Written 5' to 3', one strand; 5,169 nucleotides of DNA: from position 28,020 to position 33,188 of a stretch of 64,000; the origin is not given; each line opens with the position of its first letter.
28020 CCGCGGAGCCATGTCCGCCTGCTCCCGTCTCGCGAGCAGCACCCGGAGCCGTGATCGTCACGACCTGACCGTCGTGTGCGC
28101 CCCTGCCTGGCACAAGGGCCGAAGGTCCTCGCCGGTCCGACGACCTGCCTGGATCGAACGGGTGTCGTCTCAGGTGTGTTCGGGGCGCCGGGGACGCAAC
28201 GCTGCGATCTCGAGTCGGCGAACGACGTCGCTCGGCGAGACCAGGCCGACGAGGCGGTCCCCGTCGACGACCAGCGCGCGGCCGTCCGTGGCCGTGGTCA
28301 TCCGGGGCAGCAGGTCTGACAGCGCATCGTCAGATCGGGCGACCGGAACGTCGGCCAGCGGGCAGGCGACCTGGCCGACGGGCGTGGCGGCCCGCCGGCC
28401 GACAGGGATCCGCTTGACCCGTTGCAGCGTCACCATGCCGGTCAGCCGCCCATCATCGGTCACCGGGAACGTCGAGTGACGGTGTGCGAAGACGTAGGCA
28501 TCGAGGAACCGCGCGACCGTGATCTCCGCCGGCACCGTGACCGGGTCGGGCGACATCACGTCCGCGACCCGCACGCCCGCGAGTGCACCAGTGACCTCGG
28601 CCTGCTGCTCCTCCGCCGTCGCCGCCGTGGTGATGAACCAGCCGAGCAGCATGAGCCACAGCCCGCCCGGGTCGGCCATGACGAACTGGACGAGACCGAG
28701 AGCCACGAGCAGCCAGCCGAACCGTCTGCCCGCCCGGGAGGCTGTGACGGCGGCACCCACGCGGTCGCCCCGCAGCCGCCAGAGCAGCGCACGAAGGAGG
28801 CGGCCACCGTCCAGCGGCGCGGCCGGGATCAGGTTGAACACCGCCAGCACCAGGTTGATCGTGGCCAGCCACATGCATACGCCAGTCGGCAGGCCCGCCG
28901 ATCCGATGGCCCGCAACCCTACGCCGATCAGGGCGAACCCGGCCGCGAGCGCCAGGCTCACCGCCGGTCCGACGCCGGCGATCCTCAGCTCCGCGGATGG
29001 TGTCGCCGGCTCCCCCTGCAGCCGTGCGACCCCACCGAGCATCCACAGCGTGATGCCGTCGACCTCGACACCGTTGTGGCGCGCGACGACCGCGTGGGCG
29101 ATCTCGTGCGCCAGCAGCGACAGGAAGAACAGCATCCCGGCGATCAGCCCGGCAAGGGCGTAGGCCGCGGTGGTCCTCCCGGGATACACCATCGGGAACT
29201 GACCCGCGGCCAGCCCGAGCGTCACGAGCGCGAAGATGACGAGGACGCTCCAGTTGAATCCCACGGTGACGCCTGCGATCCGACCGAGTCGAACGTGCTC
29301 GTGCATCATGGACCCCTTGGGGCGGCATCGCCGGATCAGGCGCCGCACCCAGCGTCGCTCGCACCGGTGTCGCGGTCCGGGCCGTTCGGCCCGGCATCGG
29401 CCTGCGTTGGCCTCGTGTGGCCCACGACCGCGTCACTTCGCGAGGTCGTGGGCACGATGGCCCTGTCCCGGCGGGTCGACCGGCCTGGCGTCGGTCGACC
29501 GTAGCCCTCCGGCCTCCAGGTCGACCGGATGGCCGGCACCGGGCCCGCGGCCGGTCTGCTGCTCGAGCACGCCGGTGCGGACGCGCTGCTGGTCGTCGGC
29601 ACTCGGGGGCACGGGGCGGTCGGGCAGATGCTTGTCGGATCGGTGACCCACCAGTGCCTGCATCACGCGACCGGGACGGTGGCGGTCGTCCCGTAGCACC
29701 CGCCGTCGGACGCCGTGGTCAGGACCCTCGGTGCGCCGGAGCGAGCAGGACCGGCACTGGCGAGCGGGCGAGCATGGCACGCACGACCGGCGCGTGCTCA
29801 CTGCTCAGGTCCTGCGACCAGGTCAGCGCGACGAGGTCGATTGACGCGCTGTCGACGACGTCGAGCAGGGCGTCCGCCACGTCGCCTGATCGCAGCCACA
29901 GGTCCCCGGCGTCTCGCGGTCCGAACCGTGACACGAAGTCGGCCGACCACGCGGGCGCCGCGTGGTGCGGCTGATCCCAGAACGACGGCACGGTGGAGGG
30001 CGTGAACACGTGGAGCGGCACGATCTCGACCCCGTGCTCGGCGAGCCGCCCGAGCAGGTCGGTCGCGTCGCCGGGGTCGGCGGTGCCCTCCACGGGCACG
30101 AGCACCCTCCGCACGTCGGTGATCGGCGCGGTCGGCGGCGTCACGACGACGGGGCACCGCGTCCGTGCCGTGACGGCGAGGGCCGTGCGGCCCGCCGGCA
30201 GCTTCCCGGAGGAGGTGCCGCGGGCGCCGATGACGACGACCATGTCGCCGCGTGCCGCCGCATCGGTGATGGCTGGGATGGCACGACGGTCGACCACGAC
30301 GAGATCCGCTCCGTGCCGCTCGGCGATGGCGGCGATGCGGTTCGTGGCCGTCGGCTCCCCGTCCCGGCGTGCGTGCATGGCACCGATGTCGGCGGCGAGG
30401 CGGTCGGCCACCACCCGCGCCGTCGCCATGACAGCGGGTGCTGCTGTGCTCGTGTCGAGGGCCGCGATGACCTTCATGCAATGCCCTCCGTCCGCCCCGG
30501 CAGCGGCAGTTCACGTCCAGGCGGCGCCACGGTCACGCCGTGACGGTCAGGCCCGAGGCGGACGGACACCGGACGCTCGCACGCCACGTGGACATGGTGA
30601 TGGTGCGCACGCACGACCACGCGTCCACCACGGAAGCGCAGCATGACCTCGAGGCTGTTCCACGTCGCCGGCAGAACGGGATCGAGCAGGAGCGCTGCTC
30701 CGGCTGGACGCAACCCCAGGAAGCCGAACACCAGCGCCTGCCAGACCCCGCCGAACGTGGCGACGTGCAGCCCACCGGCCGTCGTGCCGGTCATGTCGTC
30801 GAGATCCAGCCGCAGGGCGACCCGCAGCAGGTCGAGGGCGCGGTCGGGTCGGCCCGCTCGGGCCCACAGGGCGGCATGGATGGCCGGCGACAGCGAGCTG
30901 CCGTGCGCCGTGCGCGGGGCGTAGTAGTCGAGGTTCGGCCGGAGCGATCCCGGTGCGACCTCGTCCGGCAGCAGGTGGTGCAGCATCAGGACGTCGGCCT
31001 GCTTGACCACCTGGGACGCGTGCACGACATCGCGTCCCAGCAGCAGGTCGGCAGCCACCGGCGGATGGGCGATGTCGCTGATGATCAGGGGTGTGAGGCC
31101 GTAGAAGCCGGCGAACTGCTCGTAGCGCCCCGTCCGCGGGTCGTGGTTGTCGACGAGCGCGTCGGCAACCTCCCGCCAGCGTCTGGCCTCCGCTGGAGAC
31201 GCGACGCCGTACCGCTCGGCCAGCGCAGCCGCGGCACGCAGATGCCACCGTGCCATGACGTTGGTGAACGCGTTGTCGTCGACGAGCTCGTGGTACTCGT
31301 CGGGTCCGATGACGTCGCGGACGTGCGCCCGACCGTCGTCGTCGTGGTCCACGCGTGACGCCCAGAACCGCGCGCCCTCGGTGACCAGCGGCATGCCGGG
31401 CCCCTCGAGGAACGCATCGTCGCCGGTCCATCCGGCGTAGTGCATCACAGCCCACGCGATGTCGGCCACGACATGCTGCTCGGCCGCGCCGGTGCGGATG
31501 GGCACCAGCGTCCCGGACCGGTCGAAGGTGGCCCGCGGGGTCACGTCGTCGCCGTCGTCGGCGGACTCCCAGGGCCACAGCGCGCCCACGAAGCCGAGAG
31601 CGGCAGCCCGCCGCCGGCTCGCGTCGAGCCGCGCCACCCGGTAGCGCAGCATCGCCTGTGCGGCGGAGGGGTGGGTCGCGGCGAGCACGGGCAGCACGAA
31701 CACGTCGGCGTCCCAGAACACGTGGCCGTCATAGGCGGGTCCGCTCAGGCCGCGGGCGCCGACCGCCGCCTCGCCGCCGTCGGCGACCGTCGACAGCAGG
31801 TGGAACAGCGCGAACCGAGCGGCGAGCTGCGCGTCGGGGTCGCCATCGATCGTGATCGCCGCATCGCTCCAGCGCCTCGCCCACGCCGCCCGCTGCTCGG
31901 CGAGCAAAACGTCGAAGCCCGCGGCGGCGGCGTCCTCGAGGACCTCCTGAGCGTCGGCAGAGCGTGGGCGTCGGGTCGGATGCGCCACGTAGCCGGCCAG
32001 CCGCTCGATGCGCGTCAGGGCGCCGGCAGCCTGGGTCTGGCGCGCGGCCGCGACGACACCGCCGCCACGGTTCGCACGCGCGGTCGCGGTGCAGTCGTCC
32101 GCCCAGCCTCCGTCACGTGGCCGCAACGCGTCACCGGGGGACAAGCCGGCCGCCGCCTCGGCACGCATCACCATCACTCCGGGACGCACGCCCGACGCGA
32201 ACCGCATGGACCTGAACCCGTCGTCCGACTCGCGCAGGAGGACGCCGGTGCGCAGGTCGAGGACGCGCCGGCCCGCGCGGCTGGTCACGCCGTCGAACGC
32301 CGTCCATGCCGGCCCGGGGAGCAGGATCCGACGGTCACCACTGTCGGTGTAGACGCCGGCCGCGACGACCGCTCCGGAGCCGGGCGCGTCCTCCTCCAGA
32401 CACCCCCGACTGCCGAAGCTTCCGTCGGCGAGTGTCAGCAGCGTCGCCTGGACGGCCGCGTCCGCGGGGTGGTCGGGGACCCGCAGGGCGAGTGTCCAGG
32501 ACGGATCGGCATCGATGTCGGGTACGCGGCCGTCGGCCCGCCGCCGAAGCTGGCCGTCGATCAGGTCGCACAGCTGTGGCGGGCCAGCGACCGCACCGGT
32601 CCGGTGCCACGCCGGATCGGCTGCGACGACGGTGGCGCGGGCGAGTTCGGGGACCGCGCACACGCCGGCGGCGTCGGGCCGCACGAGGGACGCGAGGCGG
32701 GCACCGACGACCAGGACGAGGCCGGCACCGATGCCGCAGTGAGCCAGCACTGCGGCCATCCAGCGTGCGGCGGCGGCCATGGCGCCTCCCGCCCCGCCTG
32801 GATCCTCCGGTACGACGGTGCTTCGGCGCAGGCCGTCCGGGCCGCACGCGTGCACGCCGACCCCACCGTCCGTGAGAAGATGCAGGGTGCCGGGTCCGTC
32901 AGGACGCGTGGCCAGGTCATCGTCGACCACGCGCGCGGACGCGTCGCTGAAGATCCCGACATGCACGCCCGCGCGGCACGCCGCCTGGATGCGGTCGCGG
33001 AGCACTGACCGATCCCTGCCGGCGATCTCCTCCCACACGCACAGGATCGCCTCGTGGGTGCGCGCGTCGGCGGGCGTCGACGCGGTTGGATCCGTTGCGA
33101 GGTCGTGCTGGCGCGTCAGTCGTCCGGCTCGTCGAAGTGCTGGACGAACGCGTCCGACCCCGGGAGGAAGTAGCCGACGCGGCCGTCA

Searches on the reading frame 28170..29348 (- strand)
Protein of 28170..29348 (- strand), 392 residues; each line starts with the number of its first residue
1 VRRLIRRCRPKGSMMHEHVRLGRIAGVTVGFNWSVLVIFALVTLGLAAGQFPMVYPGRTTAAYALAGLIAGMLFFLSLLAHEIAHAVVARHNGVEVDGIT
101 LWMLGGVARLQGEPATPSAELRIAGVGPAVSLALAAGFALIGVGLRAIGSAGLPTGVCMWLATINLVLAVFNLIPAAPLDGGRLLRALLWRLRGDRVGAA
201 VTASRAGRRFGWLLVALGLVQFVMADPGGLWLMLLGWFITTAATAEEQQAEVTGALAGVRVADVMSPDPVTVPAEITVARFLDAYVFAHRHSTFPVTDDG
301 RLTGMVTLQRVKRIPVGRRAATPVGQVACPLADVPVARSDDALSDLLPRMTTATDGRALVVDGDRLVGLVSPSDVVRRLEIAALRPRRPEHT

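Call 65: search_protein_families(library=pfam, proteins=[window:28170-29348:-], max_evalue=0.0001)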
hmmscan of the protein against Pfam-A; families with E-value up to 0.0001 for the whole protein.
window:28170-29348:- (392 aa): 2 families
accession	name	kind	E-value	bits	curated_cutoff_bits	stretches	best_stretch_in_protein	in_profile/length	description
PF02163.28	Peptidase_M50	-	3.3e-18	66.3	27.2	2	157-200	162-205/221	Peptidase family M50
PF00571.33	CBS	-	2.8e-16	60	24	2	261-313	1-53/57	CBS domain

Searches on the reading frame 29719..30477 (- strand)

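Call 65: search_protein_families(library=pfam, proteins=[window:29719-30477:-], max_evalue=0.0001)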
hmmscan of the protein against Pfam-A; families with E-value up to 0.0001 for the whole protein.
window:29719-30477:- (252 aa): 1 family
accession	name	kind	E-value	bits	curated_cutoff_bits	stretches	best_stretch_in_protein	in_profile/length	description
PF00582.32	Usp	-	8.7e-10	39.7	24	1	123-246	3-140/141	Universal stress protein family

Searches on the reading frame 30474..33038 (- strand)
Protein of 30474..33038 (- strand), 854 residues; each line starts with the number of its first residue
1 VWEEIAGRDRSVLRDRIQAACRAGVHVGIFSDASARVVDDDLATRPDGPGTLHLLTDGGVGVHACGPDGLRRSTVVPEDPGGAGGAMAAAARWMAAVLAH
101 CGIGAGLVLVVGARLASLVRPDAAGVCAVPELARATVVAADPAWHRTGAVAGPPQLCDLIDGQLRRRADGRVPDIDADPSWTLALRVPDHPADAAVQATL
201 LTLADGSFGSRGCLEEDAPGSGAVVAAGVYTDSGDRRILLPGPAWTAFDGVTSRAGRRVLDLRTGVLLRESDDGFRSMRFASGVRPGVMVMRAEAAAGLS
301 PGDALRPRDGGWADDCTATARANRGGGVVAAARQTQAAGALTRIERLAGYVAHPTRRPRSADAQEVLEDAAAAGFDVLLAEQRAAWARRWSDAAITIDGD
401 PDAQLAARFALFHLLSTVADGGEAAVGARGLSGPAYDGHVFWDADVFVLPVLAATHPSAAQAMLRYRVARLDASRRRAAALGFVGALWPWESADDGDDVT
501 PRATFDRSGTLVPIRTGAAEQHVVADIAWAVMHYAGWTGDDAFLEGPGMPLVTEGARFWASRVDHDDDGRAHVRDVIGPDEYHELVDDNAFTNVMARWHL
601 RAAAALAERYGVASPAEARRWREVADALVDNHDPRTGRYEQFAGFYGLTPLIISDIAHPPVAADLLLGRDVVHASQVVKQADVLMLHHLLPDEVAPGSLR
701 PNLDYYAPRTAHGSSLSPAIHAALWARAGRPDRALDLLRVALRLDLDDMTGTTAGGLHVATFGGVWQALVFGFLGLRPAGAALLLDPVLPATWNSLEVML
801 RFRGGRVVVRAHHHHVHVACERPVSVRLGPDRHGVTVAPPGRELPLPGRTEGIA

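Call 87: search_protein_families(library=pfam, proteins=[window:30474-33038:-], max_evalue=0.00001)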
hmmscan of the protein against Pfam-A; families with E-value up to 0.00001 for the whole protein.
window:30474-33038:- (854 aa): 2 families
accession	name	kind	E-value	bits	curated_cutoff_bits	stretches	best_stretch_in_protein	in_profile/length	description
PF03632.21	Glyco_hydro_65m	-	1.1e-101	340.9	27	1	408-767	1-371/371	Glycosyl hydrolase family 65 central catalytic domain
PF03633.20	Glyco_hydro_65C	-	8.8e-07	29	22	1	776-826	1-53/62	Glycosyl hydrolase family 65, C-terminal domain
